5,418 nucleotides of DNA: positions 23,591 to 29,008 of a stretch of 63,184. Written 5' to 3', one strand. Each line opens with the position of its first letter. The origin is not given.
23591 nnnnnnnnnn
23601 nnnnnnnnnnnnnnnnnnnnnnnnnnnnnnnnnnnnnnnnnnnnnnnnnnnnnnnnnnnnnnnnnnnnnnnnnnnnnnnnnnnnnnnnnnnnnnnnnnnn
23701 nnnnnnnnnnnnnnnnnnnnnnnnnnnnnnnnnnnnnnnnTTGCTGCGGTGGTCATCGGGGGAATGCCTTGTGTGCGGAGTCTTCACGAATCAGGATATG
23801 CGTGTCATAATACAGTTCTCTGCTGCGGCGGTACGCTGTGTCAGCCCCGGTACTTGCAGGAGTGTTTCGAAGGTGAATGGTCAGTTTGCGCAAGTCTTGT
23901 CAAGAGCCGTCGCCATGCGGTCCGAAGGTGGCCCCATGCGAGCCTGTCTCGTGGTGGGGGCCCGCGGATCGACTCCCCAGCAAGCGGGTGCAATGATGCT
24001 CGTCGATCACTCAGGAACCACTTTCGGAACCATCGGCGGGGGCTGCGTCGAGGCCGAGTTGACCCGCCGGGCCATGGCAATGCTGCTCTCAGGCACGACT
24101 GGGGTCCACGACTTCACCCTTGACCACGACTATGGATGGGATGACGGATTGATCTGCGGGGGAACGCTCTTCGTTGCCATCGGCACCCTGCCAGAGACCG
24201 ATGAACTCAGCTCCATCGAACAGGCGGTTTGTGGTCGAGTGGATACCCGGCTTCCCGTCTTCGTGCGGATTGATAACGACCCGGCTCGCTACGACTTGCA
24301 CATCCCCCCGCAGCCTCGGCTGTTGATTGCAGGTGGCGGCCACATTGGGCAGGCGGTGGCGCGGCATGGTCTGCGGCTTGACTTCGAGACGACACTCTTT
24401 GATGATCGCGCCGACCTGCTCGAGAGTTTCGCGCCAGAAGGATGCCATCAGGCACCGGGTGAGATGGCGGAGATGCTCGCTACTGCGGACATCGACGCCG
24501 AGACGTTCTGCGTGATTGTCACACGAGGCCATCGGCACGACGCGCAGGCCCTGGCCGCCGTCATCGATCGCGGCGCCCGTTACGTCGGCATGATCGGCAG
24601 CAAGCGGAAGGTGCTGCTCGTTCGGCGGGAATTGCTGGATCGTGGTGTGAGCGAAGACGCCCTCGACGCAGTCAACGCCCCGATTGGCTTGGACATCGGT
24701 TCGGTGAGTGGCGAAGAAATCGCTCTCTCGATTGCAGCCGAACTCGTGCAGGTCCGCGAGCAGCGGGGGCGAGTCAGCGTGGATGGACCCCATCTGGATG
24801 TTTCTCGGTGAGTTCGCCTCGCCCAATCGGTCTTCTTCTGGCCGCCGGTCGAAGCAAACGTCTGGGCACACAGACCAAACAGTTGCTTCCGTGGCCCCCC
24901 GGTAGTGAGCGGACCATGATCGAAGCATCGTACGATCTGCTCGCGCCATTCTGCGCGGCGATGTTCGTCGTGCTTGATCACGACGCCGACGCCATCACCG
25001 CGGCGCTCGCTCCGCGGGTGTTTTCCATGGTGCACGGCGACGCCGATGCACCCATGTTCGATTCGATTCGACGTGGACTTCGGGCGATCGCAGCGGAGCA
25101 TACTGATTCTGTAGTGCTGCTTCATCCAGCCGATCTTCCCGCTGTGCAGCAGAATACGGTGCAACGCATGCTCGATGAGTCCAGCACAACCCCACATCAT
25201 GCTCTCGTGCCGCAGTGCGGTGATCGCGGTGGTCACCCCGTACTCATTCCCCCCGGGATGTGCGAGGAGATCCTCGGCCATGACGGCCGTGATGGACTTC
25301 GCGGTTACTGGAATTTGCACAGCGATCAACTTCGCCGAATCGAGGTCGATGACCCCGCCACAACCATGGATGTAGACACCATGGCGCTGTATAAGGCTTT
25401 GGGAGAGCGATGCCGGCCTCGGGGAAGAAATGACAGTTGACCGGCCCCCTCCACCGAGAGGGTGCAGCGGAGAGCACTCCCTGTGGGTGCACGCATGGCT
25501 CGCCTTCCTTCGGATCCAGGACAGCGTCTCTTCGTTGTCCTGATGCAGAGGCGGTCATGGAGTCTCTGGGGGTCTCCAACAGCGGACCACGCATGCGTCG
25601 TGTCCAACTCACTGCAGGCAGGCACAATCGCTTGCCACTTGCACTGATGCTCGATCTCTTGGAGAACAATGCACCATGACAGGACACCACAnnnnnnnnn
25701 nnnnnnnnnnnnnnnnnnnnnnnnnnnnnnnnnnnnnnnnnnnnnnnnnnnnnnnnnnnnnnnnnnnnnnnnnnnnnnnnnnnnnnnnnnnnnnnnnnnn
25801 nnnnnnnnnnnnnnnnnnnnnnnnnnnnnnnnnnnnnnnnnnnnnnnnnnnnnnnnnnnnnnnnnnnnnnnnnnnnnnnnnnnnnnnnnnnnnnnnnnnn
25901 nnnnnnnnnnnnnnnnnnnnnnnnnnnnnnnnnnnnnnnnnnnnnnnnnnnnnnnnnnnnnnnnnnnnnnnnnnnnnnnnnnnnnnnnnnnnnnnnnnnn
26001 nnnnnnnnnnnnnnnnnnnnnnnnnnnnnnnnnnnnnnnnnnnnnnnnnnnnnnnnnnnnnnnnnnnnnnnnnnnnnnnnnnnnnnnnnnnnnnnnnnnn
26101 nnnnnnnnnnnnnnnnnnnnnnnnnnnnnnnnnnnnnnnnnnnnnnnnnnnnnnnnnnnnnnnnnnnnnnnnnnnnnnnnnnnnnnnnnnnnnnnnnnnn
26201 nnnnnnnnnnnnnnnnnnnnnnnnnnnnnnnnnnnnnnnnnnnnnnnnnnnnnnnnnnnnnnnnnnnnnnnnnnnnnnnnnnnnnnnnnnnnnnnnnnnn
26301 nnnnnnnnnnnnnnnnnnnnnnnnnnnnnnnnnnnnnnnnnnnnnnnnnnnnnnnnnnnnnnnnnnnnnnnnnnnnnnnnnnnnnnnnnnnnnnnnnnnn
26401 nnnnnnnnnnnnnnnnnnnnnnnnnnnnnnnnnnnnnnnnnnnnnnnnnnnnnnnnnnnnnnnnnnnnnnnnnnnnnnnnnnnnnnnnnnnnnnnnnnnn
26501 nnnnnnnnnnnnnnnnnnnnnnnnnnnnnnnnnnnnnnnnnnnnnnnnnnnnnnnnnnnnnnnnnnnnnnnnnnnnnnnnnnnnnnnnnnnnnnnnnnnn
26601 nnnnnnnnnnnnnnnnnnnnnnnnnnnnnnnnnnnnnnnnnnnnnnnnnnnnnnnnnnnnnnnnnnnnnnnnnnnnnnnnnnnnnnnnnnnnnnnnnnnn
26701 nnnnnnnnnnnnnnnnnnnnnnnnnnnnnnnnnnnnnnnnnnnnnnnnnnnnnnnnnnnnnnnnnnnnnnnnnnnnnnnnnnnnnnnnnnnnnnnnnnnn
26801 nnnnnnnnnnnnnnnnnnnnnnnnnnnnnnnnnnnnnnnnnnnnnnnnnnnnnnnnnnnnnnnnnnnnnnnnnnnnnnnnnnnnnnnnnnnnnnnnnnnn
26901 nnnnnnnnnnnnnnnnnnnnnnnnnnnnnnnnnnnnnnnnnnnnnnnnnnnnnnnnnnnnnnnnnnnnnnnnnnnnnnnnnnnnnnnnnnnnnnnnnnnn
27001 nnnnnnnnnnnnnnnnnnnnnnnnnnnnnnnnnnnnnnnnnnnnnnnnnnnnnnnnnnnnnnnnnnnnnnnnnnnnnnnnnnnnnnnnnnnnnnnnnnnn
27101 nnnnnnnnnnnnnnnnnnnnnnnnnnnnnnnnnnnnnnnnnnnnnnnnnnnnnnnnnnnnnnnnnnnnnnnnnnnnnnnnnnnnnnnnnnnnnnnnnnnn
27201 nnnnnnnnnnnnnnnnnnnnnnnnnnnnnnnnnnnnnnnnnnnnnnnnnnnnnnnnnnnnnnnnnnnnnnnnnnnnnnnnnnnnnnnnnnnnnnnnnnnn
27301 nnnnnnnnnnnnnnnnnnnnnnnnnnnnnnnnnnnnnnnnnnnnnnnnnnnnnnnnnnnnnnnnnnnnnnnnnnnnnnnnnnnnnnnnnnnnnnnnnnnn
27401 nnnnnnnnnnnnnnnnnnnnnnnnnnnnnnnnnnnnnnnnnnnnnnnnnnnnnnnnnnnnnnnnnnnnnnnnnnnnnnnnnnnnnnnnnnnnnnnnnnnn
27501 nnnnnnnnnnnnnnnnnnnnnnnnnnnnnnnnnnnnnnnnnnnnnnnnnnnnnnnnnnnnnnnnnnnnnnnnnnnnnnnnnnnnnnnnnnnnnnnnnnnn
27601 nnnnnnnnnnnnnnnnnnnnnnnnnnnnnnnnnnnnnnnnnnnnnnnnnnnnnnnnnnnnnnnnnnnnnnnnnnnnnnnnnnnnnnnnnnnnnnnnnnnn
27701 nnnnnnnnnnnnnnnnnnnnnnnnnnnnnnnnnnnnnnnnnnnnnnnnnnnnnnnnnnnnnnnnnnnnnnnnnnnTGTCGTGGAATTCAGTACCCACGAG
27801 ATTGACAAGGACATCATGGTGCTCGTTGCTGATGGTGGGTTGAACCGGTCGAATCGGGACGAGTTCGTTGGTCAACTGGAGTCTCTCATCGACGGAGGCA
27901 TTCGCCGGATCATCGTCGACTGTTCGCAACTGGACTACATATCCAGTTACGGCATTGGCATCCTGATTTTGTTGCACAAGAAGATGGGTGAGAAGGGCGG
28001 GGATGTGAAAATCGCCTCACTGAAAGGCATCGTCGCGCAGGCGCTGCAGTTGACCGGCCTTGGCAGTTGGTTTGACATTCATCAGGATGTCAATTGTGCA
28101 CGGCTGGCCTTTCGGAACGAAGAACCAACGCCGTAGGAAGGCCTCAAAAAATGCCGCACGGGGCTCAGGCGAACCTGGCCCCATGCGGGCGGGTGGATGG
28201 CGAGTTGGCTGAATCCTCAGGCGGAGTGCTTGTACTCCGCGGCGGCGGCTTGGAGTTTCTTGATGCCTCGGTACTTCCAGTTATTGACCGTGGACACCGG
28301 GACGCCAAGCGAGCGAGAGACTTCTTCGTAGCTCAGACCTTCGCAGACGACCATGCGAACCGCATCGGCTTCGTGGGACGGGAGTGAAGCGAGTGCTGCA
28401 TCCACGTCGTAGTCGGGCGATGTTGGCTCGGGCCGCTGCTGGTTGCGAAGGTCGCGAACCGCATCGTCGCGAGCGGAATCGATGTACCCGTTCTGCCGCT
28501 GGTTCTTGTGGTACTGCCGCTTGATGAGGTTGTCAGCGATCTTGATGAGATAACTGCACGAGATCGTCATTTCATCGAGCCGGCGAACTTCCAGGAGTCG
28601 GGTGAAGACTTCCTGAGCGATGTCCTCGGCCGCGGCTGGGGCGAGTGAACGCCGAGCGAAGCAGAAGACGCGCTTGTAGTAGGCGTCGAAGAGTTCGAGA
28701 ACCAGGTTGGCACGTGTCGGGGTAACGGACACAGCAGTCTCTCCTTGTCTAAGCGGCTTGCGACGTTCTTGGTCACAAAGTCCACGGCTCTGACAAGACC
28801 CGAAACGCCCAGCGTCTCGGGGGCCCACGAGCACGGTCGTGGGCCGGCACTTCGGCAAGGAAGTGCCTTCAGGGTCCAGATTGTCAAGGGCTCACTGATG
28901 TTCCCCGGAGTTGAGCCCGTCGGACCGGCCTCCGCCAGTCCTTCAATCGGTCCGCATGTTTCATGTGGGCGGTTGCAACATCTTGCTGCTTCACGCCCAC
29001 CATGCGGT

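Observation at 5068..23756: All-in-one, translationally coupled operon for anaerobic aromatic/alicyclic acyl-CoA degradation with non-canonical additions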

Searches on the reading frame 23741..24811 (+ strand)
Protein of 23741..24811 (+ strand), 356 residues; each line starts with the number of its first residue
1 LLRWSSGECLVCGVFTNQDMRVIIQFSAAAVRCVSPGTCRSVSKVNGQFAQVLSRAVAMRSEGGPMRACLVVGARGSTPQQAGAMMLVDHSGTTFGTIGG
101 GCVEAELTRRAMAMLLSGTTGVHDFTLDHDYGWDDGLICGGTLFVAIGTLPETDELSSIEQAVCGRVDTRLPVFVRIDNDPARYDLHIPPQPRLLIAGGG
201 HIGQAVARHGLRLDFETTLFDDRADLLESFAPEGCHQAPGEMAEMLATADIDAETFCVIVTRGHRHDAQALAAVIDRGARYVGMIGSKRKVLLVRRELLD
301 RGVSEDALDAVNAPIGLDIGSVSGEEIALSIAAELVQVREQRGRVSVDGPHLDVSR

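Call 13: search_protein_families(library=pfam, proteins=[window:23741-24811:+], max_evalue=0.001)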
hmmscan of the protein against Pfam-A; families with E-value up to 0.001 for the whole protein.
window:23741-24811:+ (356 aa): 3 families
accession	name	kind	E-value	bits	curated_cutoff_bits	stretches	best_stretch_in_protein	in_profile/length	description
PF13478.12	XdhC_C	-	8.7e-35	120.4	29.7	1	194-335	1-125/125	XdhC Rossmann domain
PF02625.21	XdhC_CoxI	-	3.6e-18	65.7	24.3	1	61-125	3-67/68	XdhC and CoxI family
PF02826.25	2-Hacid_dh_C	-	0.00014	21.7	25.1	0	193-251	38-94/178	D-isomer specific 2-hydroxyacid dehydrogenase, NAD binding domain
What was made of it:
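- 23741..24811 (+): XdhC-family maturation factor for the Mo enzyme. The true start is probably downstream of 23741. Pfam finds XdhC_CoxI and XdhC_C (call 13).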

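Call 28: search_protein_families(library=ncbifam, proteins=[window:23741-24811:+], max_evalue=1e-10)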
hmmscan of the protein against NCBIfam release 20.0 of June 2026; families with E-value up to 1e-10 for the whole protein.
window:23741-24811:+ (356 aa): 2 families
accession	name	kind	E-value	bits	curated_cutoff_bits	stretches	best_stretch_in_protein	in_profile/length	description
NF045664.1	XdhC_rel_AOR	equivalog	7.4e-63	212.9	350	2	185-340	188-345/346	XdhC family aldehyde oxidoreductase maturation factor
TIGR02964.1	xanthine_xdhC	equivalog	4.9e-38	131.1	161.6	1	71-336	5-246/246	xanthine dehydrogenase accessory protein XdhC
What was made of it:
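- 23741..24811 (+): NF045664 scores 213 bits (call 28).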

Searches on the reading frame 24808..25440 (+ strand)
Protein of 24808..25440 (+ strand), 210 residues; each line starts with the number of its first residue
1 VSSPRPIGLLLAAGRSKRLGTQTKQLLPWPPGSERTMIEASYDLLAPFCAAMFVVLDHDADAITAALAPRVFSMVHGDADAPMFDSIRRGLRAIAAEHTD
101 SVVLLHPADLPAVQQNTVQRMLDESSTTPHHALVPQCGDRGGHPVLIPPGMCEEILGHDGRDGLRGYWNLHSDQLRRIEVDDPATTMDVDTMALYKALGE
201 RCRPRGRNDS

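Call 13: search_protein_families(library=pfam, proteins=[window:24808-25440:+], max_evalue=0.001)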
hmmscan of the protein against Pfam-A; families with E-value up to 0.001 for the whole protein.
window:24808-25440:+ (210 aa): 2 families
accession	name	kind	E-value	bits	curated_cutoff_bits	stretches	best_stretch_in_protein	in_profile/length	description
PF12804.13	NTP_transf_3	-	2.8e-26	93.1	27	1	8-167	1-153/160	MobA-like NTP transferase domain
PF01128.25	IspD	-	5.3e-06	26.8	27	1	9-128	4-120/221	2-C-methyl-D-erythritol 4-phosphate cytidylyltransferase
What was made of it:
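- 24808..25440 (+): MobA/MocA-like nucleotidyl transferase, for making the molybdopterin cytosine dinucleotide cofactor. Pfam finds NTP_transf_3 (call 13).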

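Call 28: search_protein_families(library=ncbifam, proteins=[window:24808-25440:+], max_evalue=1e-10)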
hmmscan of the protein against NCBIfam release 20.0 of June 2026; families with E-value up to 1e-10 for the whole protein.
window:24808-25440:+ (210 aa): 3 families
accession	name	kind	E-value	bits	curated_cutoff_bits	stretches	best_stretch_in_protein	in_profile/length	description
NF045665.1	NTPtran_DVU1551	equivalog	6.4e-34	117.5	315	1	8-203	3-194/359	DVU_1551 family NTP transferase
TIGR03310.1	matur_MocA_YgfJ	equivalog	4e-28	98.7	186.45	1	9-197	3-187/188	molybdenum cofactor cytidylyltransferase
NF045782.1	NicBOxredNboR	equivalog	1.4e-14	54.3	260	1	4-193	7-200/206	nicotine blue oxidoreductase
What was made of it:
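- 24808..25440 (+): TIGR03310 (MocA) scores 98.7 bits, below its cut-off of 186 (call 28).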

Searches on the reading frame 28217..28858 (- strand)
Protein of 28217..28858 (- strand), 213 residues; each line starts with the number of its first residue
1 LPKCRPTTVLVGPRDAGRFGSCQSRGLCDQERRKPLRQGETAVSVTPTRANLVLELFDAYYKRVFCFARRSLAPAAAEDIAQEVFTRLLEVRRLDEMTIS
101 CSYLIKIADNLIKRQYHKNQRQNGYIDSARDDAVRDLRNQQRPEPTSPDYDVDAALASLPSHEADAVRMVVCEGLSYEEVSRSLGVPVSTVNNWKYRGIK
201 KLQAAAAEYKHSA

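Call 13: search_protein_families(library=pfam, proteins=[window:28217-28858:-], max_evalue=0.001)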
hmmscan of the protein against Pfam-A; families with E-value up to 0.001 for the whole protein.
window:28217-28858:- (213 aa): 4 families
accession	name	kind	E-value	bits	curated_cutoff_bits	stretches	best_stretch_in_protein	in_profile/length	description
PF08281.18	Sigma70_r4_2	-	4.2e-13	49.2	25.7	1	152-202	4-54/54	Sigma-70, region 4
PF04545.22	Sigma70_r4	-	1.4e-07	31.3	24.1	1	155-203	1-49/50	Sigma-70, region 4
PF04542.20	Sigma70_r2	-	1.6e-07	31.4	24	1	56-121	1-70/71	Sigma-70 region 2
PF13384.12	HTH_23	-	8.5e-05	22.7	24.6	1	166-197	10-40/50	Homeodomain-like domain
